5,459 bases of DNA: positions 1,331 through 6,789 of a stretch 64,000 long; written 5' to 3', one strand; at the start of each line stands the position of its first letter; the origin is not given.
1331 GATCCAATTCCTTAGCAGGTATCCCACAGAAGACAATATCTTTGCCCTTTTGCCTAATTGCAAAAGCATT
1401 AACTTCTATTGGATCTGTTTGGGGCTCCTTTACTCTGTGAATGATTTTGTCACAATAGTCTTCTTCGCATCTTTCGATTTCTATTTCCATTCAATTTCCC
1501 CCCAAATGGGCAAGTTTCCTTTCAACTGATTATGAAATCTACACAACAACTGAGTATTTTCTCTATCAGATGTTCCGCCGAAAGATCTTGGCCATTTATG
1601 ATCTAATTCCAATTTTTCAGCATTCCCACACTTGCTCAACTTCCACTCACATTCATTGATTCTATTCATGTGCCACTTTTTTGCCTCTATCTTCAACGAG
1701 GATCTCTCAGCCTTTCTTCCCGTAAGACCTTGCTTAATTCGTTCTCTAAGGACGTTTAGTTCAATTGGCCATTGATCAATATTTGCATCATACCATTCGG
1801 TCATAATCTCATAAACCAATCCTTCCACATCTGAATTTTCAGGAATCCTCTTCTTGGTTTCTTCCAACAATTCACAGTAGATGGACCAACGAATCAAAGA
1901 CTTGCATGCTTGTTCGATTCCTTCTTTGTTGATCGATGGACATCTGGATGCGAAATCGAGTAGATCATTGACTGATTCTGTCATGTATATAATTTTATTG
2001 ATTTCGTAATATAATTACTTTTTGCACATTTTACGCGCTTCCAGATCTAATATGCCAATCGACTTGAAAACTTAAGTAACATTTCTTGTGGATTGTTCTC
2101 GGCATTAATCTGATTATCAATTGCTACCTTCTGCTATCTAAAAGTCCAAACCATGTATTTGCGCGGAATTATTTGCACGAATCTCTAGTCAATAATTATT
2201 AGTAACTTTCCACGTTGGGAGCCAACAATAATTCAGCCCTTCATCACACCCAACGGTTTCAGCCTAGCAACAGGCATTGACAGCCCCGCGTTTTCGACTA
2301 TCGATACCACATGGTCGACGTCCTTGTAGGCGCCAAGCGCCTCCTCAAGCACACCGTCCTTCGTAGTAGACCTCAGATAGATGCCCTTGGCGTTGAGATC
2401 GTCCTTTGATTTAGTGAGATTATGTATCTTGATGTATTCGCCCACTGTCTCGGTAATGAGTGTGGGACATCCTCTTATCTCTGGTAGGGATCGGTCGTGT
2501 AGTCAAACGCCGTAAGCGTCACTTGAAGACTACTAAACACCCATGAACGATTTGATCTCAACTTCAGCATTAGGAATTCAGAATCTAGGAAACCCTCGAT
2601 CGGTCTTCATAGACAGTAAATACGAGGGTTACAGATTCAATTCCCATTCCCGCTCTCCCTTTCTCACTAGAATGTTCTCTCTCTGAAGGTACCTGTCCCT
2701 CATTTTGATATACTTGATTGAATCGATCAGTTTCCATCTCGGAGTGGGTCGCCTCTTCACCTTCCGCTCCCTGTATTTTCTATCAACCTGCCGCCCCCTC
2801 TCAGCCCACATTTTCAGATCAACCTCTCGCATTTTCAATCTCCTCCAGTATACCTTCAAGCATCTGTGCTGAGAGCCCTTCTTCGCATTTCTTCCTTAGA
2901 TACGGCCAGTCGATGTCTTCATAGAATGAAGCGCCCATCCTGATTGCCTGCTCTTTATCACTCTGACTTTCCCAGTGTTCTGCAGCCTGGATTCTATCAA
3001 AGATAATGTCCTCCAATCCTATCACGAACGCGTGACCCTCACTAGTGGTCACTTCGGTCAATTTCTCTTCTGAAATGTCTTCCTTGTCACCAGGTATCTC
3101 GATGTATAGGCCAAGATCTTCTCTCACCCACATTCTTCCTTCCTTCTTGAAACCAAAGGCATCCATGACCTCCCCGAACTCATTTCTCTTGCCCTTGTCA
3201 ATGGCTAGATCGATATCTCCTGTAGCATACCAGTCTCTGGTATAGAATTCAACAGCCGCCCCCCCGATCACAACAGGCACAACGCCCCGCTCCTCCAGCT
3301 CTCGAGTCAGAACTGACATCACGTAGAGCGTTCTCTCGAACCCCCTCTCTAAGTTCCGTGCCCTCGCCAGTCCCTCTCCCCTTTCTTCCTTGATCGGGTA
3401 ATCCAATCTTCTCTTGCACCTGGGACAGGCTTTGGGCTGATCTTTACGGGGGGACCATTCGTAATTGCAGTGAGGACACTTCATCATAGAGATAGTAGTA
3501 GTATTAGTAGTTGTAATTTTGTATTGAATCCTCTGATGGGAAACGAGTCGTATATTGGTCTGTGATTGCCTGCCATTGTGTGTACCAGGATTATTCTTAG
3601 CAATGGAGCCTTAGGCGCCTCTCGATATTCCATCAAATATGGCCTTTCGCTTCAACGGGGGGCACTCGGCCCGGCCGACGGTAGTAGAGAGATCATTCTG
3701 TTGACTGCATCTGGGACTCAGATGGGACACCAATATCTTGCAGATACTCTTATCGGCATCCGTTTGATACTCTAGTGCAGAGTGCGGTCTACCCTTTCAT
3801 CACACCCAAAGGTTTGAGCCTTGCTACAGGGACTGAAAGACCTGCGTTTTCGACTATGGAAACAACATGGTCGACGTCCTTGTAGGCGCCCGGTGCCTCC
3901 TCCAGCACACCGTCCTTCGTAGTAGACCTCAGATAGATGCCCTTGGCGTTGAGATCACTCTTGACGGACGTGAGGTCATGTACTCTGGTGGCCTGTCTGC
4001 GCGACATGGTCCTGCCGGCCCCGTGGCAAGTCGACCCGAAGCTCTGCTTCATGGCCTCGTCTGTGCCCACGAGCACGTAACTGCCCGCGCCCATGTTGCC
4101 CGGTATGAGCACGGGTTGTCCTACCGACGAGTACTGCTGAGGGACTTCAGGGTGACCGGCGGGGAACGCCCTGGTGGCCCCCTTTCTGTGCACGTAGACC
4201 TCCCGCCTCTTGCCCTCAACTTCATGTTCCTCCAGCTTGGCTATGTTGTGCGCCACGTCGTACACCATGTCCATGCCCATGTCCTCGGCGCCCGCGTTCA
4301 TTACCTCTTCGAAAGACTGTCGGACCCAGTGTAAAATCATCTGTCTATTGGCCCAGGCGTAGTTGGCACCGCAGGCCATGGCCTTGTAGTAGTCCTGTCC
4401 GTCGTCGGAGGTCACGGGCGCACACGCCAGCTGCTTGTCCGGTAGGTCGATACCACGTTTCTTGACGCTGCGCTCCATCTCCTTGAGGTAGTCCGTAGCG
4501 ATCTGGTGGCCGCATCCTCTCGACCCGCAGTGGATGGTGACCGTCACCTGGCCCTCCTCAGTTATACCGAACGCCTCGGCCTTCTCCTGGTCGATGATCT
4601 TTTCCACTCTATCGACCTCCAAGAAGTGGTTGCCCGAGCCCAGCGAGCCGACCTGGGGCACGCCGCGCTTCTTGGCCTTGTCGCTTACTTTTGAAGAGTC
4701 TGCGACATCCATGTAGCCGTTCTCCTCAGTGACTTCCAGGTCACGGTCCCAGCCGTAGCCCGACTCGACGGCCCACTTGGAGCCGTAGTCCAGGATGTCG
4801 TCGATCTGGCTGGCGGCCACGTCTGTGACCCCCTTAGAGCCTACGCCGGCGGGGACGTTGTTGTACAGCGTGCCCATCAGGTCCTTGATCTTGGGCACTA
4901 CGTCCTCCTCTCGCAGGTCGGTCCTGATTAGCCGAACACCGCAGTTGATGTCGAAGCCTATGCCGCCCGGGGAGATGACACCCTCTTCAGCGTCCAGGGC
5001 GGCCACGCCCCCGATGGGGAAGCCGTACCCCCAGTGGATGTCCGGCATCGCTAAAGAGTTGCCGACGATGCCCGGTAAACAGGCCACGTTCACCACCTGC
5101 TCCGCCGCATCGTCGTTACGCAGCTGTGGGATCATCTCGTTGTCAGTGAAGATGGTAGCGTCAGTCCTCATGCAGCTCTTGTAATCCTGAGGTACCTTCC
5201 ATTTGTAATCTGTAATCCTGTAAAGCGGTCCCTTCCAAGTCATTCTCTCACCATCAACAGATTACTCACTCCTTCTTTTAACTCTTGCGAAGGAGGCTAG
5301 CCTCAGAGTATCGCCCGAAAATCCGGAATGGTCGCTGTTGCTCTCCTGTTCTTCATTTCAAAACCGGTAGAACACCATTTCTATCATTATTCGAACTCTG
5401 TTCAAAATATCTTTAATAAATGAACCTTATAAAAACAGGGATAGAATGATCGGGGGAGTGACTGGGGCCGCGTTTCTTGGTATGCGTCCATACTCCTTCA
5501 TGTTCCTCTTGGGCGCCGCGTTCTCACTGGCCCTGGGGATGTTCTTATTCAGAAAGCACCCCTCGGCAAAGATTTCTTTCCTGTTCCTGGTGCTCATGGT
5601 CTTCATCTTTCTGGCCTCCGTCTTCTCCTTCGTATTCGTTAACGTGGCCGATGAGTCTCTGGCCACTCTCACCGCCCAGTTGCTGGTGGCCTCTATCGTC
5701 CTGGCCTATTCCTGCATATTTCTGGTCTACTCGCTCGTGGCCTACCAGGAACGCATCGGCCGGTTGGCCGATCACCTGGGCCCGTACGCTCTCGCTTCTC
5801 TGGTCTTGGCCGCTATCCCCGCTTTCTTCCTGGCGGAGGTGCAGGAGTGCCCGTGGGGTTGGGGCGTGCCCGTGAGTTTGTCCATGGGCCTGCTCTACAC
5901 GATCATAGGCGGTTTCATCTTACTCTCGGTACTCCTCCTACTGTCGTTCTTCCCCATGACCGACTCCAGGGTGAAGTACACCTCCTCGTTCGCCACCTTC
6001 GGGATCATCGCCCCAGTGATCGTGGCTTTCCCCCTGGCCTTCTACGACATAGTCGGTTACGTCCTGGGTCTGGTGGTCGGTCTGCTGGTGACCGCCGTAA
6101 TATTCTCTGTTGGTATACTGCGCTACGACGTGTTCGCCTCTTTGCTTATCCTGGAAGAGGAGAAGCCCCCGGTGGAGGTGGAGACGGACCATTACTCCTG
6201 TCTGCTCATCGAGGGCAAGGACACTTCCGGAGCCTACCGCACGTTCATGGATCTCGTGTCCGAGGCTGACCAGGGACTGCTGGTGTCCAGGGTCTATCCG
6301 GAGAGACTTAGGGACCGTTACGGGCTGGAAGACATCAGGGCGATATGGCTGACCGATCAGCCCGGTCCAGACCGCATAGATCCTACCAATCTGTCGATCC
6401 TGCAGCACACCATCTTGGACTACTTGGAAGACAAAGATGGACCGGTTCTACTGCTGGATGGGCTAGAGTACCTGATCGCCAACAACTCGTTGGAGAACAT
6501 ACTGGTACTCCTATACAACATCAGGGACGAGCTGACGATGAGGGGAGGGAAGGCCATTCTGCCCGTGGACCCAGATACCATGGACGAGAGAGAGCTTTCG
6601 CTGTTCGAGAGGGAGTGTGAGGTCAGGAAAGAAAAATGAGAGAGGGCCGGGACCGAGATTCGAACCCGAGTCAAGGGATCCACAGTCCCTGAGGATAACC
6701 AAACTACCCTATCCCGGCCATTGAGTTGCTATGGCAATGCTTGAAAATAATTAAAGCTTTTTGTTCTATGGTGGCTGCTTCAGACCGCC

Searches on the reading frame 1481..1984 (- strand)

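Call 9: search_protein_families(library=pfam, proteins=[window:1481-1984:-])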
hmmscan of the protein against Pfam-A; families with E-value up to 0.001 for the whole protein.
window:1481-1984:- (167 aa): 1 family
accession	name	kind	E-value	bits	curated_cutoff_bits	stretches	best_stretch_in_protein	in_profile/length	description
PF01844.29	HNH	-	3.2e-05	24.4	21.4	1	119-156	4-45/47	HNH endonuclease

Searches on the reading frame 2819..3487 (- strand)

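Call 9: search_protein_families(library=pfam, proteins=[window:2819-3487:-])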
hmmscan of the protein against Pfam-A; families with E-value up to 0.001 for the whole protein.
window:2819-3487:- (222 aa): 1 family
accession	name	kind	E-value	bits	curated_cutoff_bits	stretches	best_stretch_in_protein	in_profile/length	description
PF09970.15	DUF2204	-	3.9e-05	23.8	20.3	1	58-95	6-43/181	Nucleotidyl transferase of unknown function (DUF2204)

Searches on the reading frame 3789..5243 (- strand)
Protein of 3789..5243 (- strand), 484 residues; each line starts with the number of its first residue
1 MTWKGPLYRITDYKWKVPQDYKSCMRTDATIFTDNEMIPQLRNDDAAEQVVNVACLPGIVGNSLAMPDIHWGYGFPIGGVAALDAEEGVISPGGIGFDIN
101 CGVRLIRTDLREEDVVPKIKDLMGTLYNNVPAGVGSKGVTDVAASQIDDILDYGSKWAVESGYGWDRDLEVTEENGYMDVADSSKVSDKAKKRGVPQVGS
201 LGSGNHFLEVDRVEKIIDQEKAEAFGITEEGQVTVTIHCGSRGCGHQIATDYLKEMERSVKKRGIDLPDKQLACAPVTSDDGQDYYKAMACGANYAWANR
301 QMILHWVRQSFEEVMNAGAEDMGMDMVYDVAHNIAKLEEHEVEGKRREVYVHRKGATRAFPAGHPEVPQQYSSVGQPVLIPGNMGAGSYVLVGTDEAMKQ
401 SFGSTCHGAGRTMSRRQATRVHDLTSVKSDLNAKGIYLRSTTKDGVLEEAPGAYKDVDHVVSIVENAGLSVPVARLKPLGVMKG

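Call 9: search_protein_families(library=pfam, proteins=[window:3789-5243:-])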
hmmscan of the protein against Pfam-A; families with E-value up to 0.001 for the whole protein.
window:3789-5243:- (484 aa): 1 family
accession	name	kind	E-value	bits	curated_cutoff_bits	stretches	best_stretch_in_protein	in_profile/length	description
PF01139.22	RtcB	-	1.6e-180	601.3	27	1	49-484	1-426/426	tRNA-splicing ligase RtcB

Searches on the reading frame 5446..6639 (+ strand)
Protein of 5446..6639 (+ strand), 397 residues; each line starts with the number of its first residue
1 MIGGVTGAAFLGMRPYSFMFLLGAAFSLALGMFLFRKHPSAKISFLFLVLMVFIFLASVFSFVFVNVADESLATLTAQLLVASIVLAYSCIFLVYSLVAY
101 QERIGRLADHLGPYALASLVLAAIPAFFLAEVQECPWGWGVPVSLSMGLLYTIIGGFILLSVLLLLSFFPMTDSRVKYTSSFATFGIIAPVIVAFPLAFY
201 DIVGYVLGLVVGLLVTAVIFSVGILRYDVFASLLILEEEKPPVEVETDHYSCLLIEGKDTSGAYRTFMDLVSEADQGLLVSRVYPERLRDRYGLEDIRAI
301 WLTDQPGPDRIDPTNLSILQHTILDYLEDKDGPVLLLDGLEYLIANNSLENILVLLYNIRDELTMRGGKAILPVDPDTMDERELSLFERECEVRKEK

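Call 9: search_protein_families(library=pfam, proteins=[window:5446-6639:+])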
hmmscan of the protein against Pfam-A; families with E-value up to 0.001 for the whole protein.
window:5446-6639:+ (397 aa): 1 family
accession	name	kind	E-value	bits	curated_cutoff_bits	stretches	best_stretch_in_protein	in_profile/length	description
PF05763.18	DUF835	-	5.5e-30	104.4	33.1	1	263-390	8-135/136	Protein of unknown function (DUF835)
